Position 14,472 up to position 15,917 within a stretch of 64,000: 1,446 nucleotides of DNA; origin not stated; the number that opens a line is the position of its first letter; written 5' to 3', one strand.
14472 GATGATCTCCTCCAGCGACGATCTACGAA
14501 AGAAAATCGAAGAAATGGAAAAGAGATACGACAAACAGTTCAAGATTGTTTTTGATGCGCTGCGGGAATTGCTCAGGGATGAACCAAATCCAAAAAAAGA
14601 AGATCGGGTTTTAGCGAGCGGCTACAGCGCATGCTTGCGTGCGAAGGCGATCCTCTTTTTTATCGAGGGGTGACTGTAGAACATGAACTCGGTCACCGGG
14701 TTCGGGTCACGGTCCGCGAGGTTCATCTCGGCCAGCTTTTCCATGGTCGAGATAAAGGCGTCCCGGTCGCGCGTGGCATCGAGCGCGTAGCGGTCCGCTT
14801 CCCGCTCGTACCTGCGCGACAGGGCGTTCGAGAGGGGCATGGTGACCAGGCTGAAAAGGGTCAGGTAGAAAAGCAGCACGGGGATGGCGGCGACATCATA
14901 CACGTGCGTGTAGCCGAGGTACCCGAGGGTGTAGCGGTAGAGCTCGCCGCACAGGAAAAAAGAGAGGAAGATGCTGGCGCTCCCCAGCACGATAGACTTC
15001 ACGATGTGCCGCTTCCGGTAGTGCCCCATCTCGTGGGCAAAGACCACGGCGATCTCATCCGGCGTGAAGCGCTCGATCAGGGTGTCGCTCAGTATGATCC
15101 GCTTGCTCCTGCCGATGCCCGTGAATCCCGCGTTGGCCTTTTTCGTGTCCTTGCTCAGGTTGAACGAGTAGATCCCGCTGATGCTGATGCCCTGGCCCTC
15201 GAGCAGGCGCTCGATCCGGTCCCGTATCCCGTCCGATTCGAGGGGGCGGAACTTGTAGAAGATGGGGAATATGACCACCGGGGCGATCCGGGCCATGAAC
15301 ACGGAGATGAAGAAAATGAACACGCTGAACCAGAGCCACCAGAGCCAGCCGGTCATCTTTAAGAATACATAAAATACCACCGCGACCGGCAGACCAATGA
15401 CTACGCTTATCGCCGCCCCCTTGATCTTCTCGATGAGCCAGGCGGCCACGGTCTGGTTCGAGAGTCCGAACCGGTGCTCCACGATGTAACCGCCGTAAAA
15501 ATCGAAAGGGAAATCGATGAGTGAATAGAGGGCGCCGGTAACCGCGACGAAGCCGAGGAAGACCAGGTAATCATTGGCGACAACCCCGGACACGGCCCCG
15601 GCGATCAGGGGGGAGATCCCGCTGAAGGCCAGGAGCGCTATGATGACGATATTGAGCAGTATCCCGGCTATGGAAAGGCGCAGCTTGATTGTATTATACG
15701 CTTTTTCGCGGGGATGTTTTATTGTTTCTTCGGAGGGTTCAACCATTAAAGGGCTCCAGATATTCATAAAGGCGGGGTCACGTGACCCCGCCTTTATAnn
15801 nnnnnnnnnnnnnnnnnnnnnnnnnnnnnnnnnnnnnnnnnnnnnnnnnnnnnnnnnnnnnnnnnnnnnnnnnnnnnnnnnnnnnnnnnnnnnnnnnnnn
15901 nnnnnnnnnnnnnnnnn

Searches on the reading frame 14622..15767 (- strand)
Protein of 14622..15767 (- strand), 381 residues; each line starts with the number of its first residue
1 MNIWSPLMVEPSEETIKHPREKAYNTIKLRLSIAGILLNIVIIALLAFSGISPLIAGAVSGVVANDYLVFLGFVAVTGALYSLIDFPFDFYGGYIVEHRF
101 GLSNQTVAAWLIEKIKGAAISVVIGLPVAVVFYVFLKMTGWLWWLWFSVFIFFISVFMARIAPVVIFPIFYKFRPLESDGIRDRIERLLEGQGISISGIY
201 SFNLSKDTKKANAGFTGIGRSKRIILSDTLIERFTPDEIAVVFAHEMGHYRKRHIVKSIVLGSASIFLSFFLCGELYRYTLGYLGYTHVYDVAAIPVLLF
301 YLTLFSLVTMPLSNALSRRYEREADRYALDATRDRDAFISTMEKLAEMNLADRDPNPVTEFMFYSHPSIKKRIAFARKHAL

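Call 14: search_protein_families(library=pfam, proteins=[window:14622-15767:-], max_evalue=0.01)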
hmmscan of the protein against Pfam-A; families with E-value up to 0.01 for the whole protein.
window:14622-15767:- (381 aa): 4 families
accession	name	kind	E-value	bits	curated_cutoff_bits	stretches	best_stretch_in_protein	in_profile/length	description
PF01435.24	Peptidase_M48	-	1.9e-31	109.8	20.3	1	178-378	4-184/186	Peptidase family M48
PF16491.10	Peptidase_M48_N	-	5e-29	101.8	27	1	17-172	23-179/179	CAAX prenyl protease N-terminal, five membrane helices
PF10263.15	SprT-like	-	0.00074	19.8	25.6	1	201-250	22-72/108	SprT-like family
PF05569.17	Peptidase_M56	-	0.00078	19.1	31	1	139-258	99-213/296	BlaR1 peptidase M56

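Call 18: find_encoding_contigs(protein=window:14622-15767:-, flank=10000, max_places=10)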
Protein window:14622-15767:- (381 aa): no gene with exactly this product is on record in the collection.

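Call 33: find_encoding_contigs(protein=window:14622-15746:-, flank=10000, max_places=5)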
Protein window:14622-15746:- (374 aa): no gene with exactly this product is on record in the collection.
